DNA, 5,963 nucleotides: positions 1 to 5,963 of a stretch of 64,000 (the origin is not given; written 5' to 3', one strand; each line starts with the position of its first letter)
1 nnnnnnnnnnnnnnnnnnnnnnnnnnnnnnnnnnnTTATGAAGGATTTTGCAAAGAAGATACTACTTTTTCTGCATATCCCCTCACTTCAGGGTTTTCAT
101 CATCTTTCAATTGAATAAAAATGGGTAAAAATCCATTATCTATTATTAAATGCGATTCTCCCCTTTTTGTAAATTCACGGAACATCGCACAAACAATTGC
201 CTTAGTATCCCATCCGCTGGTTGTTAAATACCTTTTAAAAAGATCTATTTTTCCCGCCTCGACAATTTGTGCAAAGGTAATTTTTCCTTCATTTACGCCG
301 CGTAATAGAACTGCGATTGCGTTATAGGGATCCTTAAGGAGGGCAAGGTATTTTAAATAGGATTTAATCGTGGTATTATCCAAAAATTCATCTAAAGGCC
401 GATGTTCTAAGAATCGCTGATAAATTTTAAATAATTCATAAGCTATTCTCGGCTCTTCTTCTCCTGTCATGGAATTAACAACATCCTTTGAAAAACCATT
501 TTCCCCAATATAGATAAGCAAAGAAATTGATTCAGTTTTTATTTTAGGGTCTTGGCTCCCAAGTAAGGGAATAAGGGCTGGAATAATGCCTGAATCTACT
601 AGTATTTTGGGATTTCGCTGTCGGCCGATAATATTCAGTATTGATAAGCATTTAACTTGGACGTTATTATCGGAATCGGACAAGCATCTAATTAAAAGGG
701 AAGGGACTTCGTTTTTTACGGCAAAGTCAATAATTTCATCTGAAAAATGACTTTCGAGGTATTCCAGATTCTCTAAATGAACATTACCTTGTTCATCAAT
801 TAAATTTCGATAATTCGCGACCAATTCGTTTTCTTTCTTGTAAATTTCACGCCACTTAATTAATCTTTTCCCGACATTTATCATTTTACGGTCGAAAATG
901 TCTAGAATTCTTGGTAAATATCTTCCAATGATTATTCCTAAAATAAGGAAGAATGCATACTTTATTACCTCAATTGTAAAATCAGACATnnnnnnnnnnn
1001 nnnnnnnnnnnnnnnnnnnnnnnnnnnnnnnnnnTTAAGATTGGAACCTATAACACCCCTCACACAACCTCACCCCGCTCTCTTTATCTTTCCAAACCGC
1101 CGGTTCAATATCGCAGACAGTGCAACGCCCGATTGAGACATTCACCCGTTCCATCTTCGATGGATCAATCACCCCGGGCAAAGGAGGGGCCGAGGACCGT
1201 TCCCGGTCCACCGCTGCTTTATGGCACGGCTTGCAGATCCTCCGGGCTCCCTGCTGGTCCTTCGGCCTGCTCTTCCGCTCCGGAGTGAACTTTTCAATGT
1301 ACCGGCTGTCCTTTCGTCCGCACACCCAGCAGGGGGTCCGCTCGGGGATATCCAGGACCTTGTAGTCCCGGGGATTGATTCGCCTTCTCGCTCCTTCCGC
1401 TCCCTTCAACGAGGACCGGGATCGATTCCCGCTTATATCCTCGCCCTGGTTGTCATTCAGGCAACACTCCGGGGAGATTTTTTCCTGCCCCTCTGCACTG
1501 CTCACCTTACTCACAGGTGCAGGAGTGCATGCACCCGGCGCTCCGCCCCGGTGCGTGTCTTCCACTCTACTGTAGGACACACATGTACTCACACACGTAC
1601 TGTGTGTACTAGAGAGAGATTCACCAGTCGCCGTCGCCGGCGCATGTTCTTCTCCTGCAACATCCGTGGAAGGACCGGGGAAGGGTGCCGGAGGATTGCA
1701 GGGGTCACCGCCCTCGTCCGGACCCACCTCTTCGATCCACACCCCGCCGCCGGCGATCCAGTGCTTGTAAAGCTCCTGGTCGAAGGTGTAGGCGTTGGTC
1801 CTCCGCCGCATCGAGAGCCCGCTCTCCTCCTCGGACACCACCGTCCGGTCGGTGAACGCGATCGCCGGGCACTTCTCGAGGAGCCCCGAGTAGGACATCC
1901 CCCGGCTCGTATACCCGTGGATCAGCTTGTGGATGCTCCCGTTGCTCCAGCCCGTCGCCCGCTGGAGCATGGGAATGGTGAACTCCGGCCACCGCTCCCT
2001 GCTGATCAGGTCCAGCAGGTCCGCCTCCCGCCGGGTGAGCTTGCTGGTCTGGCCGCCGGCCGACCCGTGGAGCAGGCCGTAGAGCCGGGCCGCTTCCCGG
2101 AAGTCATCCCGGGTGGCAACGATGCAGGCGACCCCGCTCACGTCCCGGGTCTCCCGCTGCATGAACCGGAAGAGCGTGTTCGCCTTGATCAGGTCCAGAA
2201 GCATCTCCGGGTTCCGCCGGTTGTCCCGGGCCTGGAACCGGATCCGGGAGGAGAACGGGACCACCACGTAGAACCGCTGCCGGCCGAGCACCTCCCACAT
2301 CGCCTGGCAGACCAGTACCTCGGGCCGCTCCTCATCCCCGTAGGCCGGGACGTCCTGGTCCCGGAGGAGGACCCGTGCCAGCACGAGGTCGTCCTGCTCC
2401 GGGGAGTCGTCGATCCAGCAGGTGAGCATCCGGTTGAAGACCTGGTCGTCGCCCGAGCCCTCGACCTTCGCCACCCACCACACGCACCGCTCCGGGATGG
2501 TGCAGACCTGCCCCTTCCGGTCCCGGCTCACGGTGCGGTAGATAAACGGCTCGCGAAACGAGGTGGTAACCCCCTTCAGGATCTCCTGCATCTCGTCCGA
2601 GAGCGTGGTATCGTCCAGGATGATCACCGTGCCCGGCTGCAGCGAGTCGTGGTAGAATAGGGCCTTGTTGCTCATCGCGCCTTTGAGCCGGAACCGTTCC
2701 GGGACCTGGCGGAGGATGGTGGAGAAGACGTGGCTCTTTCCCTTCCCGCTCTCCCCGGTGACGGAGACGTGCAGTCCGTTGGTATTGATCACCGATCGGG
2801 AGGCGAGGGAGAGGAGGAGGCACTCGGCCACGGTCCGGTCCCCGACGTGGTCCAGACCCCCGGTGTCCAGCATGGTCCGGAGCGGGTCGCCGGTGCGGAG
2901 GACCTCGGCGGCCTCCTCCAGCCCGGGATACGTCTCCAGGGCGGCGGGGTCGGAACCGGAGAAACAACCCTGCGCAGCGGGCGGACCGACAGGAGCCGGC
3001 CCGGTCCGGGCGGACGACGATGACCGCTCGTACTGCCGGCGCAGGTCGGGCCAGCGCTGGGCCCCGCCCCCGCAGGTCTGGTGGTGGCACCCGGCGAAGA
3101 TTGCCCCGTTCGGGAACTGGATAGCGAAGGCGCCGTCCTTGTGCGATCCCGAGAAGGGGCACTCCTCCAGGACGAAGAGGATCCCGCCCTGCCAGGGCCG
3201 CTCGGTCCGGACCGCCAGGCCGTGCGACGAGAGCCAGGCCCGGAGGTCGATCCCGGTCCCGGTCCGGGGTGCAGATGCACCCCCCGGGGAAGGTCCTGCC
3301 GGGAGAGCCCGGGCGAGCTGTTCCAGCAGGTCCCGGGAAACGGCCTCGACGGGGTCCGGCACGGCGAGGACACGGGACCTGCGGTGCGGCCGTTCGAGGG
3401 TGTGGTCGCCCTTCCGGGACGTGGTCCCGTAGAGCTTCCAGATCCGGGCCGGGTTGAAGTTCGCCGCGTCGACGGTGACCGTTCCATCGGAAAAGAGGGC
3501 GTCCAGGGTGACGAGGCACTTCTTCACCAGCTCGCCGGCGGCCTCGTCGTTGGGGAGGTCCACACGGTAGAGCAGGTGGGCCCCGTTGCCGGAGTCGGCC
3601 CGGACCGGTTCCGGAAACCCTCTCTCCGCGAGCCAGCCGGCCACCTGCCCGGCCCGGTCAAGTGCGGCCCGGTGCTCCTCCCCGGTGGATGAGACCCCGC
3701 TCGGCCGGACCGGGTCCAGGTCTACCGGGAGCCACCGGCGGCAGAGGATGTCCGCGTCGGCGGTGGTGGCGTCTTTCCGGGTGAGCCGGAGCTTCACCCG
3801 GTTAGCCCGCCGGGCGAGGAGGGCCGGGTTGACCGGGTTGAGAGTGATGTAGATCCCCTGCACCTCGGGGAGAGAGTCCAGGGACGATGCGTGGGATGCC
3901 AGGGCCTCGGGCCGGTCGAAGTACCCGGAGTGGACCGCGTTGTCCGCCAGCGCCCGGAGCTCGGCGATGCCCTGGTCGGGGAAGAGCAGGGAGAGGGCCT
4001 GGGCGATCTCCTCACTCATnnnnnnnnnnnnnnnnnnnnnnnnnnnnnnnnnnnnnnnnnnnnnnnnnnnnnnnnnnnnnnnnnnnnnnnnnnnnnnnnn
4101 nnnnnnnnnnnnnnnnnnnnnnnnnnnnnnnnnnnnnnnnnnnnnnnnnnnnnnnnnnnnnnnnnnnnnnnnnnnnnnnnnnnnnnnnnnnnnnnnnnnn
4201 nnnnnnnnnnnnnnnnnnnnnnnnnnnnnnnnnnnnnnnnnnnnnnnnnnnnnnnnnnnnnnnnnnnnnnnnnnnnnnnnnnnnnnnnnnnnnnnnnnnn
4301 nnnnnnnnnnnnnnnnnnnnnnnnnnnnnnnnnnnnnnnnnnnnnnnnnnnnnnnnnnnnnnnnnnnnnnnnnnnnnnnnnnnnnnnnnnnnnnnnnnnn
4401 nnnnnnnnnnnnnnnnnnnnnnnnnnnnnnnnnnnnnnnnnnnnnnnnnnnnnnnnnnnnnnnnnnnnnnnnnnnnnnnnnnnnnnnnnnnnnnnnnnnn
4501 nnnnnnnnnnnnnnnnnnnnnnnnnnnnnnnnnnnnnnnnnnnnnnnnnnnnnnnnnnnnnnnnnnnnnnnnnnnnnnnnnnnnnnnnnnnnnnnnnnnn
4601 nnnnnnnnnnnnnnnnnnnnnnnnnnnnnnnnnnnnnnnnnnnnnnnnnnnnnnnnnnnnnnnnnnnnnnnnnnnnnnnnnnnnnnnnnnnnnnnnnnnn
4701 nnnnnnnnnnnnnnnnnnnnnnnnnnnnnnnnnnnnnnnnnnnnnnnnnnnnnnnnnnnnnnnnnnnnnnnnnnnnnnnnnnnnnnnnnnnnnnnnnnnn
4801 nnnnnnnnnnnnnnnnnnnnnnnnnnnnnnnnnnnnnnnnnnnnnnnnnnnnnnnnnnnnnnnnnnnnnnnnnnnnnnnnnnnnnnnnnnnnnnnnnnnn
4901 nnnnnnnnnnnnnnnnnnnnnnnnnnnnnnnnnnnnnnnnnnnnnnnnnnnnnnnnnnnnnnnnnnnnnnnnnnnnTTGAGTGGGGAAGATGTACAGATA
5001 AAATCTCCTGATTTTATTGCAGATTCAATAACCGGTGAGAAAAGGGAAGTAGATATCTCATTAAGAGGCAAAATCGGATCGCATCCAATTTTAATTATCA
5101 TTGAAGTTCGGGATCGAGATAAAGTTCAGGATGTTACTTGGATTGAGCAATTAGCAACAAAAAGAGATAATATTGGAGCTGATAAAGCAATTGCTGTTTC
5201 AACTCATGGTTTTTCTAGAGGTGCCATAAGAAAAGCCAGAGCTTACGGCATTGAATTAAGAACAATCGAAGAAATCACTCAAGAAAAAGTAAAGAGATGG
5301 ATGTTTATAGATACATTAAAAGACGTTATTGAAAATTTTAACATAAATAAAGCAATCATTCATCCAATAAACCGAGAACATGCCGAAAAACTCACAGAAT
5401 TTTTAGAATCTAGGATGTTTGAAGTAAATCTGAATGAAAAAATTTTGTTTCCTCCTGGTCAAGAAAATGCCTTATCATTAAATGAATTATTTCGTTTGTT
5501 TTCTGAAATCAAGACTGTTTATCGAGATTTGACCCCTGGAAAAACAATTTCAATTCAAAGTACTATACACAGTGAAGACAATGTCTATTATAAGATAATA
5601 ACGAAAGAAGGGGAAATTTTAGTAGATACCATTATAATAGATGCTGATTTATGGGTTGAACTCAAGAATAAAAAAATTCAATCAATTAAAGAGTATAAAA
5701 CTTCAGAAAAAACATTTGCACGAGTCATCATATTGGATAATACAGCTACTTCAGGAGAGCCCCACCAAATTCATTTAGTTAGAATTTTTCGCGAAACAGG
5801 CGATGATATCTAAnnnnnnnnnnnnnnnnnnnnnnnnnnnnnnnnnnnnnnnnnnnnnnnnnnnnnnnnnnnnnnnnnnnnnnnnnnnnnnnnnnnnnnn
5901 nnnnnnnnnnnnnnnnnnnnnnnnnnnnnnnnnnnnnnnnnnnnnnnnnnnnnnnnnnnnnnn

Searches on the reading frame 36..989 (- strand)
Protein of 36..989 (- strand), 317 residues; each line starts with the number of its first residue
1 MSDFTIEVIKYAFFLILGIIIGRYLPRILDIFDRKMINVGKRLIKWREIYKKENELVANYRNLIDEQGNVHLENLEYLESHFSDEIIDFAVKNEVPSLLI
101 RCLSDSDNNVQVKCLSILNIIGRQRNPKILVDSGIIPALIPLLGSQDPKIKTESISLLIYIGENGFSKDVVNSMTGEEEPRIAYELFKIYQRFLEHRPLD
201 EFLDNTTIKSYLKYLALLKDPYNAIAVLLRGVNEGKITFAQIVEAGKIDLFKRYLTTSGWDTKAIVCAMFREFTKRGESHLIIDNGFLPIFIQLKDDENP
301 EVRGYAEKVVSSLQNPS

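Call 5: search_protein_families(library=pfam, proteins=[window:36-989:-], max_evalue=0.01)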
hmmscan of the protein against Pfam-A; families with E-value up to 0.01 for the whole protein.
window:36-989:- (317 aa): 4 families
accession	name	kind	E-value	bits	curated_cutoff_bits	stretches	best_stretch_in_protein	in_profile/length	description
PF00514.29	Arm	-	1.3e-10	41.3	20.6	1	124-155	2-33/41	Armadillo/beta-catenin-like repeat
PF02985.28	HEAT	-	4.7e-07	29.9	23.5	0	287-306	1-20/31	HEAT repeat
PF13646.12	HEAT_2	-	0.00056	20.6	27.7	0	97-164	3-61/88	HEAT repeats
PF12717.13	Cnd1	-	0.0093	16.5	26.4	0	99-164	26-88/162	non-SMC mitotic condensation complex subunit 1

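Call 6: search_protein_families(library=padloc, proteins=[window:36-989:-], max_evalue=0.01)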
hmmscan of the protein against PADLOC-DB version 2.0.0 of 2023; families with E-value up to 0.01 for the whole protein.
window:36-989:- (317 aa): 0 families

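Call 7: search_protein_families(library=ncbifam, proteins=[window:36-989:-], max_evalue=0.01)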
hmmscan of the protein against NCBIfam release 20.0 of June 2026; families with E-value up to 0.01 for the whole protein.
window:36-989:- (317 aa): 0 families

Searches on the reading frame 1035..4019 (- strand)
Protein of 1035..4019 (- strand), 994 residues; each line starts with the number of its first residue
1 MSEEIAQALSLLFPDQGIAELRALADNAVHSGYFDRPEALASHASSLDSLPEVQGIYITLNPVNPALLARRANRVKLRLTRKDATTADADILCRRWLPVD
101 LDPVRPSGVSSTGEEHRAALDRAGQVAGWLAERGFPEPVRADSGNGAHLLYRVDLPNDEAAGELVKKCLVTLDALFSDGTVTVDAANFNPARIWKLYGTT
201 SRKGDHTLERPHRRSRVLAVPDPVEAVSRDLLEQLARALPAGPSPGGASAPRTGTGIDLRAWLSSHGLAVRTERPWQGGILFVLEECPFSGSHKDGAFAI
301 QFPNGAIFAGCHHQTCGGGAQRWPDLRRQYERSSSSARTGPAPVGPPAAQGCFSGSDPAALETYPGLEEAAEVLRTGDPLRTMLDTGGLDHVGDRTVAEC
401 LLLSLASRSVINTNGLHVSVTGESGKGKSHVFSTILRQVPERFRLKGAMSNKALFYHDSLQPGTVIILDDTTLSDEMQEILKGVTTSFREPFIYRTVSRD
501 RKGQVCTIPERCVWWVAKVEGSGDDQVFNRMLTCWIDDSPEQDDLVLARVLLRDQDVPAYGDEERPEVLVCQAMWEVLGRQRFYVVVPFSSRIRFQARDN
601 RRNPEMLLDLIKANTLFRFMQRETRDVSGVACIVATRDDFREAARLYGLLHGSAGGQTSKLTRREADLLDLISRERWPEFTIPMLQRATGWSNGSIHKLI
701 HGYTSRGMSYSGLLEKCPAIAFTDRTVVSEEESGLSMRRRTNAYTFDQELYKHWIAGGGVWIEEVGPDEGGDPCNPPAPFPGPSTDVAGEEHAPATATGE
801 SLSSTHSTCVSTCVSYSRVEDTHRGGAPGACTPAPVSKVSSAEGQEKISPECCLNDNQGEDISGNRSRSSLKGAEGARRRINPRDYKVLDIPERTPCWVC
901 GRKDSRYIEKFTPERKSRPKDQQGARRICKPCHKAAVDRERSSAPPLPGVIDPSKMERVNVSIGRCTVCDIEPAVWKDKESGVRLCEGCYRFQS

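Call 5: search_protein_families(library=pfam, proteins=[window:1035-4019:-], max_evalue=0.01)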
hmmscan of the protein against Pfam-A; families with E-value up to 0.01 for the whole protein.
window:1035-4019:- (994 aa): 1 family
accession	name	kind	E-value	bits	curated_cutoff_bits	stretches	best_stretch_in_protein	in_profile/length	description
PF13401.12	AAA_22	-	0.004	17.9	27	0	416-484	6-58/130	AAA domain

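Call 6: search_protein_families(library=padloc, proteins=[window:1035-4019:-], max_evalue=0.01)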
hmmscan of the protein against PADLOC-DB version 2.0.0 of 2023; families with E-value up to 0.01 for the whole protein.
window:1035-4019:- (994 aa): 0 families

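Call 7: search_protein_families(library=ncbifam, proteins=[window:1035-4019:-], max_evalue=0.01)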
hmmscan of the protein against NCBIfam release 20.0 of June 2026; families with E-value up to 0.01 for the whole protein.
window:1035-4019:- (994 aa): 0 families

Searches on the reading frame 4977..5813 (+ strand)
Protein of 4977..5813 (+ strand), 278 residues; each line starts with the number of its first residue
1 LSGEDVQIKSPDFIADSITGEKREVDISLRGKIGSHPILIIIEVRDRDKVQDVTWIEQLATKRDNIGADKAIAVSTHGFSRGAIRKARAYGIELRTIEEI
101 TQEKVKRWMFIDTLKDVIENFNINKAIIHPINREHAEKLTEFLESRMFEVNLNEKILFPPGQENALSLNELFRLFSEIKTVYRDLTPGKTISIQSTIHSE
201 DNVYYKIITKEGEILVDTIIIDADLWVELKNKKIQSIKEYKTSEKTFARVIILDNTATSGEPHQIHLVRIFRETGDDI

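Call 5: search_protein_families(library=pfam, proteins=[window:4977-5813:+], max_evalue=0.01)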
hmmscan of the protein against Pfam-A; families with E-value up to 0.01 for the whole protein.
window:4977-5813:+ (278 aa): 1 family
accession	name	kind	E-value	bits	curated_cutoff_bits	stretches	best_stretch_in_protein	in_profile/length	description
PF04471.18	Mrr_cat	-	9.1e-06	26.2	21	1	21-101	32-112/115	Restriction endonuclease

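Call 6: search_protein_families(library=padloc, proteins=[window:4977-5813:+], max_evalue=0.01)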
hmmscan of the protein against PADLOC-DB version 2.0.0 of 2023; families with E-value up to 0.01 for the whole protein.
window:4977-5813:+ (278 aa): 1 family
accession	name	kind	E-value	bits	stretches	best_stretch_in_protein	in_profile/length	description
PDLC04815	PDC-S02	-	0.00012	19.5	1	23-97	234-309/346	-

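Call 7: search_protein_families(library=ncbifam, proteins=[window:4977-5813:+], max_evalue=0.01)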
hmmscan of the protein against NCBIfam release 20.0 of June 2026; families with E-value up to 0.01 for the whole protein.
window:4977-5813:+ (278 aa): 0 families
